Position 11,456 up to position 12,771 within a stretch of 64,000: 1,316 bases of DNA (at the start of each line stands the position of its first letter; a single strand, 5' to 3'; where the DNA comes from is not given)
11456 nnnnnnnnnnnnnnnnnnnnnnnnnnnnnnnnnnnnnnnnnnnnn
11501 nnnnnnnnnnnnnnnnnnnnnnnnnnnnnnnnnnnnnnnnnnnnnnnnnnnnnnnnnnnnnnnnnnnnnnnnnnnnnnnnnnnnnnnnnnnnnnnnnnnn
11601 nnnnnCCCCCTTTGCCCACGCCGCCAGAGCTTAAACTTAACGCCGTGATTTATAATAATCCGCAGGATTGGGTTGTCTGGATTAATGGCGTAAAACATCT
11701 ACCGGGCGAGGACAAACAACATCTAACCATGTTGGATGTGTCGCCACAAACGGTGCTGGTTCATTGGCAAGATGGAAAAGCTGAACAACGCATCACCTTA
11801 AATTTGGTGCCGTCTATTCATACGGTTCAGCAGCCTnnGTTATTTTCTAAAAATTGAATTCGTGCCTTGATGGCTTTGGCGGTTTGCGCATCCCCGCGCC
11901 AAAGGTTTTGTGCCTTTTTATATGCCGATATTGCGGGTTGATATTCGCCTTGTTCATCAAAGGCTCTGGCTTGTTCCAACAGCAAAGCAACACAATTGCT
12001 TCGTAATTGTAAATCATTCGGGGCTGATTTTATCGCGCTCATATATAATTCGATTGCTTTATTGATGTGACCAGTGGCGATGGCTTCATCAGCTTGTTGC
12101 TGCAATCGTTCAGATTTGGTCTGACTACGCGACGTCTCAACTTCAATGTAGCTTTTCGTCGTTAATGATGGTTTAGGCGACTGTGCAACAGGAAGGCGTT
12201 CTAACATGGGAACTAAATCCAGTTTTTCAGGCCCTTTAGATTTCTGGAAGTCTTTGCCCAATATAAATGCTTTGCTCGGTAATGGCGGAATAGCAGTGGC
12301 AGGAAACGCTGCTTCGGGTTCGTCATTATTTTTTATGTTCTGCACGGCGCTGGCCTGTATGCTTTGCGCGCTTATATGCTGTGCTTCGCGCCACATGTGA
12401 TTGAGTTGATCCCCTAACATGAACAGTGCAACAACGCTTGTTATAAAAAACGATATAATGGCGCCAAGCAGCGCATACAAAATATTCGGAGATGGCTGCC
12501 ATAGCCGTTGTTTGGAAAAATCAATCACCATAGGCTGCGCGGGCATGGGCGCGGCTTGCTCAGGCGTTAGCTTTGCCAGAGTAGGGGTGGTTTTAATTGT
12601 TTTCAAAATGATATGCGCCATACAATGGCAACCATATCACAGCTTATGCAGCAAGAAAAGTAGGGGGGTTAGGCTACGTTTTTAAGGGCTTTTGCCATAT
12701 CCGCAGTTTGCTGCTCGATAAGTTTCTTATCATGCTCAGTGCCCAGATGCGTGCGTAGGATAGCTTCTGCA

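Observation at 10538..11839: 433-aa protein looks like a single-chain replacement for the inner-membrane alignment subcomplex (GspL/PilM-like plus PilP/GspC HR domain)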

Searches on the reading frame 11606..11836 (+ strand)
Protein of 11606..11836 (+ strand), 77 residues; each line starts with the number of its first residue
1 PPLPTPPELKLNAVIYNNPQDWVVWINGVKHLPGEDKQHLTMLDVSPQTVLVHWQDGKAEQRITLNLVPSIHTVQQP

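Call 31: search_solved_structures(query=A2, max_evalue=10, show_alignments=3)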
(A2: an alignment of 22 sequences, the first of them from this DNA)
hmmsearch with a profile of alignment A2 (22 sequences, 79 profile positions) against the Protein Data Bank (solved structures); distinct sequences matched with E-value up to 10: 7.
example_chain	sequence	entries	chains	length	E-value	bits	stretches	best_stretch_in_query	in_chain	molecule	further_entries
1l0q_A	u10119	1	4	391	0.084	15.8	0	34-59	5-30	Surface layer protein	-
9ot8_A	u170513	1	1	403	0.15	15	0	41-59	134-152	FN3con-9 - FN3con-41 fusion,Galectin-3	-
3lpw_A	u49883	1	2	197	0.19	14.7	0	41-60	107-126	A77-A78 domain from Titin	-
1uem_A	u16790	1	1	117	0.4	13.6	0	44-60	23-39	KIAA1568 Protein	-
4q63_A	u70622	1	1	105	0.64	13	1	37-71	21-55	Uncharacterized protein Lpg0364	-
1va9_A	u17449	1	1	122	1.3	12.1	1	31-63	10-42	Down syndrome cell adhesion molecule like-protein 1b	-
2dkm_A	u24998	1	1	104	2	11.4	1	41-70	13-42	Collagen alpha-1(XX) chain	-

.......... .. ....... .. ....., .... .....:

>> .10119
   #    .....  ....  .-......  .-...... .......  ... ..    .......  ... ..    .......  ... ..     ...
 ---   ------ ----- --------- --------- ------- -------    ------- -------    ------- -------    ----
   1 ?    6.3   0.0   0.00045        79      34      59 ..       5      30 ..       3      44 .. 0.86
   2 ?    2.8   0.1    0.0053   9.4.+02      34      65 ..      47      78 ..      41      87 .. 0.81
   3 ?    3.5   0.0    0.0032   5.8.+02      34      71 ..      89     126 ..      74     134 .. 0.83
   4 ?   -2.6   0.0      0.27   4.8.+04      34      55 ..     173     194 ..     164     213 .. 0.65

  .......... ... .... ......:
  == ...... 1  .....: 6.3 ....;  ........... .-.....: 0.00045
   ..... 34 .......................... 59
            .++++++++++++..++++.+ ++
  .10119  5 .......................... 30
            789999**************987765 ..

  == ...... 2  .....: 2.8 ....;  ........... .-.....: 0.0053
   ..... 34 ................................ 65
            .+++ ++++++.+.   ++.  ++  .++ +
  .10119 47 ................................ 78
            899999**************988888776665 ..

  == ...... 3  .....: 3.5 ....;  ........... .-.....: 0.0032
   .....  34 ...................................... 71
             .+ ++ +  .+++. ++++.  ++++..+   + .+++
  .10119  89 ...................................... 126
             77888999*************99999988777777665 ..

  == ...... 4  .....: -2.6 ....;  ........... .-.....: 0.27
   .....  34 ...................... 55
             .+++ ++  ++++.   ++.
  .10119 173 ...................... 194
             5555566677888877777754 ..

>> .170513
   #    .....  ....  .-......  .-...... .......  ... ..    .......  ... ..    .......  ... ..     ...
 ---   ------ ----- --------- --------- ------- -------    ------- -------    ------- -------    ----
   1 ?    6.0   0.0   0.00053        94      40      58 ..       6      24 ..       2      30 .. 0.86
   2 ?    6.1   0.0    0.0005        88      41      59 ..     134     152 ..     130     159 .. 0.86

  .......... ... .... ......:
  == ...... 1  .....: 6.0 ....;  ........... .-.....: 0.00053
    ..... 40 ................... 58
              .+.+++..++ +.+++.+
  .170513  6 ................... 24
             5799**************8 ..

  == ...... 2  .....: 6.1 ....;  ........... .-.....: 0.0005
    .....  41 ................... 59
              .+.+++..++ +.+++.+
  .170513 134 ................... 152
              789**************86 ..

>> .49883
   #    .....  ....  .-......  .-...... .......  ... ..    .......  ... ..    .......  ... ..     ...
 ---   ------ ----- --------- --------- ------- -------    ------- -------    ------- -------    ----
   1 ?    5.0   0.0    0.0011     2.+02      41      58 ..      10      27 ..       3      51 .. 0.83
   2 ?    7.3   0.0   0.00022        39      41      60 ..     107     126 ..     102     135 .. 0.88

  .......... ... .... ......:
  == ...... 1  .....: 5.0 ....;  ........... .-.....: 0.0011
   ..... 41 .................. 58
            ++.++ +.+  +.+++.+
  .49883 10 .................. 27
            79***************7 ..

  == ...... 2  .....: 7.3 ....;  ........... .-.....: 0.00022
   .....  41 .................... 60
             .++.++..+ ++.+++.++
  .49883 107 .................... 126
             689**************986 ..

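Call 32: search_protein_families(library=pfam, alignment_id=A2, max_evalue=10)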
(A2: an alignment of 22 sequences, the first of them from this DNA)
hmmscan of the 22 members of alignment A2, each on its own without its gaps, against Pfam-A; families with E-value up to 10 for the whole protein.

A. member 1, seq(77 aa): 1 family
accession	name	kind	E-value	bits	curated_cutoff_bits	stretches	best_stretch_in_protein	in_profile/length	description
PF16537.11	T2SSB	-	0.008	16.3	28.4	1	7-56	2-53/60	Type II secretion system protein B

B. families by the number of members that match (of 22 scanned): 11 families
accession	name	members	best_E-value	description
PF16537.11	T2SSB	12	0.0001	Type II secretion system protein B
PF23046.1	tSH3-B_UBE2O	2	0.0074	UBE2O, tandem tSH3-B domain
PF23374.1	Fn3_arc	1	0.037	Archaeal fibronectin-III type-like domain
PF23043.1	SH3-B_UBE2O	1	0.064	UBE2O, SH3-B domain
PF23044.1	SH3-C_UBE2O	1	0.095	UBE2O, ubiquitin binding SH3-C domain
PF20514.4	ROXA-like_wH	1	0.11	ROXA-like winged helix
PF16840.10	ACTL7A_N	1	0.11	Actin-like protein 7A N-terminus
PF07837.17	FTCD_N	1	0.11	Formiminotransferase domain, N-terminal subdomain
PF14192.12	DUF4314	1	0.13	Domain of unknown function (DUF4314)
PF18140.6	PCC_BT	1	0.16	Propionyl-coenzyme A carboxylase BT domain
PF04936.17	DUF658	1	0.33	Protein of unknown function (DUF658)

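Call 41: predict_structure(alignment_id=A2)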
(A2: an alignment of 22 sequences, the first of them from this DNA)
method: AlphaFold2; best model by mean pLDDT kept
length: 77 residues; sequences in the alignment: 22
mean_pLDDT: 88.0   pTM: 0.71
mean pLDDT of the five models: 88.0, 86.0, 85.3, 83.5, 83.0
residues with pLDDT >= 90: 53; 70-90: 16; 50-70: 6; < 50: 2
segments of 3 or more residues with pLDDT < 50: none
pLDDT, mean of each block of 10 residues (from residue 1): 86 94 95 91 94 93 88 53
secondary structure, 60 per line:
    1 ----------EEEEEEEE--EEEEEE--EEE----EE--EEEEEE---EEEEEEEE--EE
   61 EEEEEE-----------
elements in order: E11-18 E21-26 E29-31 E40-45 E49-56 E59-66
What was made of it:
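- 11630..11806 (+): Periplasmic six-strand beta domain, aa 365-423, HR-like (GspB/PilP type). AF2 pLDDT 88 (call 41).
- On GspL (T2SS): The periplasmic part is a linker plus a six-strand beta domain (call 41).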

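Call 43: fold_search(model_id=the predicted structure, library=pdb)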
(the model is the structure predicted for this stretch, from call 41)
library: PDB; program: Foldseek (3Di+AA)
matches with E <= 10: 306; with E <= 0.001: 0
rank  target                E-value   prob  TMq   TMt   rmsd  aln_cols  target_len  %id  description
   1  3jc8_Pa               6.2e-02  0.98  0.53  0.29   9.4        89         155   20  Architectural model of the type IVa pilus machine in a piliated state (released 2016-03-16)
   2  2y4y_D                3.4e-01  0.91  0.51  0.50   3.5        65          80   15  Structure of a domain from the type IV pilus biogenesis lipoprotein PilP, from Pseudomonas aeruginosa (released 2012-01-18)
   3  1y14_B                8.6e-01  0.14  0.30  0.18  11.7        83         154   12  Crystal structure of yeast subcomplex of Rpb4 and Rpb7 (released 2004-12-14)
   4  6e9e_A                9.1e-01  0.30  0.42  0.05  10.8        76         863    8  EsCas13d-crRNA binary complex (released 2018-10-03)
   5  6h6l_G                1.3e+00  0.05  0.18  0.16  10.7        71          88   10  Murine norovirus protruding domain (CW3 strain) in complex with the CD300lf receptor and glycochenodeoxycholate (GCDCA (released 2019-08-14)
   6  6l7o_S                1.6e+00  0.15  0.28  0.34   9.5        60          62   13  cryo-EM structure of cyanobacteria Fd-NDH-1L complex (released 2020-02-19)
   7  4fd0                  1.6e+00  0.12  0.30  0.08  12.8        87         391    9  Crystal structure of a putative cell surface protein (BACCAC_03700) from Bacteroides caccae ATCC 43185 at 2.07 A resolut (released 2012-07-25)
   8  5ezn_G                1.7e+00  0.15  0.34  0.18   8.7        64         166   11  Crystal Structure of PfCyRPA (released 2016-12-07)
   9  5hrk_B                1.8e+00  0.38  0.33  0.16   4.0        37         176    8  The crystal structure of AsfvPolX(H115F mutant): 1nt-gap(P) DNA2:dGTP ternary complex (released 2017-01-18)
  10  6e9f_A                1.8e+00  0.20  0.39  0.05  11.0        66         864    8  EsCas13d-crRNA-target RNA ternary complex (released 2018-10-03)
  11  5hrk_A                2.0e+00  0.38  0.34  0.16   3.9        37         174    8  The crystal structure of AsfvPolX(H115F mutant): 1nt-gap(P) DNA2:dGTP ternary complex (released 2017-01-18)
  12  5ixa_B                2.0e+00  0.20  0.30  0.11   5.9        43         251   14  HCMV DNA polymerase processivity subunit UL44 at neutral pH and low salt (released 2016-11-30)
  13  5ixa_A                2.0e+00  0.18  0.30  0.11   5.9        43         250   14  HCMV DNA polymerase processivity subunit UL44 at neutral pH and low salt (released 2016-11-30)
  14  8et3_Y                2.1e+00  0.20  0.31  0.24   4.6        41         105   10  Cryo-EM structure of a delivery complex containing the SspB adaptor, an ssrA-tagged substrate, and the AAA+ ClpXP prot (released 2023-01-25)
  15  9ec8_A                2.1e+00  0.15  0.36  0.05  11.2        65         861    9  Active state of wild-type EsCas13d ternary complex (released 2025-08-06)
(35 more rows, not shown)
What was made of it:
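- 11630..11806 (+): The top two Foldseek hits are PilP (call 43).
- On PilP (Pfam PF04351): The top two Foldseek hits are PilP, 3jc8_Pa (E 0.06, prob 0.98) and 2y4y_D (E 0.34, TM 0.51, rmsd 3.5 A) (call 43).
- The top two PDB hits are PilP (call 43). The two best structural matches among 350,542 chains are both PilP (call 43).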

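Call 69: find_homologous_proteins(query=A5, max_evalue=0.01)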
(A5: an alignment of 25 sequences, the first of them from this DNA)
Query A5 (25 sequences) (69 aa, profile of the alignment): 11 proteins with E <= 0.01 among 241 candidates.
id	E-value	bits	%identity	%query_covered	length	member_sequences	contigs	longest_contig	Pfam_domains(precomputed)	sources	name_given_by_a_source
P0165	1.9e-22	96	85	94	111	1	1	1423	-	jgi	jgi:hypothetical protein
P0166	7.3e-18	82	33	86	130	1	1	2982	-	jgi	jgi:hypothetical protein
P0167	9.6e-18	81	31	86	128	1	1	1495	-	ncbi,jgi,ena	jgi:hypothetical protein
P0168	2.5e-17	80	30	84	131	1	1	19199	-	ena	-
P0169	3.3e-16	77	34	90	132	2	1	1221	-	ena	-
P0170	1.1e-15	75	37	83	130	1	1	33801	-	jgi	-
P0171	5.3e-14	69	31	81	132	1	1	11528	-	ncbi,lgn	-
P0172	1.5e-13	68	28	86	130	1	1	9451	-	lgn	-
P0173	2.5e-13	67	32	86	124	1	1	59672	-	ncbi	-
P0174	2.9e-13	67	31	61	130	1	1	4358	-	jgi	-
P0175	2.8e-8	51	29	86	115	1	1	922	-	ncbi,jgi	jgi:hypothetical protein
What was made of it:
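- Tried and rejected: A C-domain profile search of the 5.8-billion-protein collection returned 11 unnamed proteins without Pfam domains (call 69).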

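Call 70: search_solved_structures(query=A5, max_evalue=10, show_alignments=0)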
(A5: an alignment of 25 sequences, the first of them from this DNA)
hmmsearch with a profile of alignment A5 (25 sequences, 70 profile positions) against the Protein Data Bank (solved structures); distinct sequences matched with E-value up to 10: 10.
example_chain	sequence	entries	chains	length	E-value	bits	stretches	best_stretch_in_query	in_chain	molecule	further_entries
8g4l_bm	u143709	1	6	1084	2e-05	27.5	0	34-54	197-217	Titin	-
3lpw_A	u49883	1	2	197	0.0023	20.9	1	34-54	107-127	A77-A78 domain from Titin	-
9ot8_A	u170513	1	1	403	0.028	17.4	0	33-53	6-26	FN3con-9 - FN3con-41 fusion,Galectin-3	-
1l0q_A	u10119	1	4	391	0.081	15.9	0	27-55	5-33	Surface layer protein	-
6xax_B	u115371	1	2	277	0.13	15.3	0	32-53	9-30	Fibronectin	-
2dkm_A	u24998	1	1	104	0.33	13.9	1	34-65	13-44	Collagen alpha-1(XX) chain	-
1uem_A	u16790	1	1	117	0.52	13.3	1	37-53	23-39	KIAA1568 Protein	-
4urt_B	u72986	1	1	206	0.78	12.7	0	36-58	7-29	NETRIN RECEPTOR DCC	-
5x83_B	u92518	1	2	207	0.79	12.7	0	36-58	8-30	Netrin receptor DCC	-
3teu_A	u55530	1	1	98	1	12.4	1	33-63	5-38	Fibcon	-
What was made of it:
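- No PDB sequence hit to PilP, GspC or OutB was found (calls 31, 70).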

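Call 88: search_protein_families(library=pfam, alignment_id=A5, max_evalue=0.01)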
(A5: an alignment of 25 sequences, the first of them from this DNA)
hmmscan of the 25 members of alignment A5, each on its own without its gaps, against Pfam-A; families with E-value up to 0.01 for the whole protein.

A. member 1, seq(69 aa): 1 family
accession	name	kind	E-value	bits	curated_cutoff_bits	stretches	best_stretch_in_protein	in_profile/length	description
PF16537.11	T2SSB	-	0.0058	16.7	28.4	1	2-51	2-53/60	Type II secretion system protein B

B. families by the number of members that match (of 25 scanned): 1 family
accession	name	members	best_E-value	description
PF16537.11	T2SSB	8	7.8e-05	Type II secretion system protein B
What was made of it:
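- On PilP (Pfam PF04351): There is no Pfam PilP hit (calls 32, 88).
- On GspC (Pfam T2SSC): There is no T2SSC hit (calls 32, 88).
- Eight of 25 members hit it, the best at 7.8e-5 (call 88). T2SSB is the only recurrent Pfam hit (call 88).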

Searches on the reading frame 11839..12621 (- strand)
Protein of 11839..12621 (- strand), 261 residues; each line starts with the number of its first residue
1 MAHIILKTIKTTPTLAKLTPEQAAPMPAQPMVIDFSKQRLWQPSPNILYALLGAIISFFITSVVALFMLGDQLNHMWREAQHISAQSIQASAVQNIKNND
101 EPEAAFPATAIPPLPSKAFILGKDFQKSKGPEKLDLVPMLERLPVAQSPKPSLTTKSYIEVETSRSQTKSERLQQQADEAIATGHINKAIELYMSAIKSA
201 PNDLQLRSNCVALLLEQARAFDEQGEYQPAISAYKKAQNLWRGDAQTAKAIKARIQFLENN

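Call 91: search_protein_families(library=pfam, proteins=[window:11839-12621:-], max_evalue=0.1)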
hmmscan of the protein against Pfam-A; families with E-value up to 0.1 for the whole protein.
window:11839-12621:- (261 aa): 15 families
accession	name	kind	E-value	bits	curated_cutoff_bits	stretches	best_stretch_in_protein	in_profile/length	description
PF07719.23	TPR_2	-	1.5e-05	25.2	27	0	213-239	3-29/34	Tetratricopeptide repeat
PF13181.12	TPR_8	-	2e-05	24.8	25.7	1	174-203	5-34/34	Tetratricopeptide repeat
PF00515.34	TPR_1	-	0.00015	21.8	27.8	1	217-238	7-28/34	Tetratricopeptide repeat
PF13428.12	TPR_14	-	0.00034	21.5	23.5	0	173-207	4-38/44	Tetratricopeptide repeat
PF13432.12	TPR_16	-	0.00066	20.5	32.7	1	176-243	3-63/65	Tetratricopeptide repeat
PF13414.12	TPR_11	-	0.0013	18.8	26.8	0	220-237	3-20/42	TPR repeat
PF11817.14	Foie-gras_1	-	0.0015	18.8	23.3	1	139-242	125-219/257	Foie gras liver health family 1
PF04212.24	MIT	-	0.0028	18.1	30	0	214-239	7-32/66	MIT (microtubule interacting and transport) domain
PF14938.12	SNAP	-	0.0067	16.4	25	1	170-255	74-159/282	Soluble NSF attachment protein, SNAP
PF13174.12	TPR_6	-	0.0069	17.4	26.3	0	214-238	3-27/33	Tetratricopeptide repeat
PF13424.12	TPR_12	-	0.015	15.9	30.1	0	188-241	21-75/77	Tetratricopeptide repeat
PF13176.12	TPR_7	-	0.038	14.5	27.9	0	214-245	2-35/36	Tetratricopeptide repeat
PF25170.1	TPR_WDR35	-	0.047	14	27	0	173-197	7-31/68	WD repeat-containing protein 35, TPR repeats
PF14559.12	TPR_19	-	0.06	14.1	25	0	181-219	2-40/68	Tetratricopeptide repeat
PF03704.23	BTAD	-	0.064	14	22.1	0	214-246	9-41/146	Bacterial transcriptional activator domain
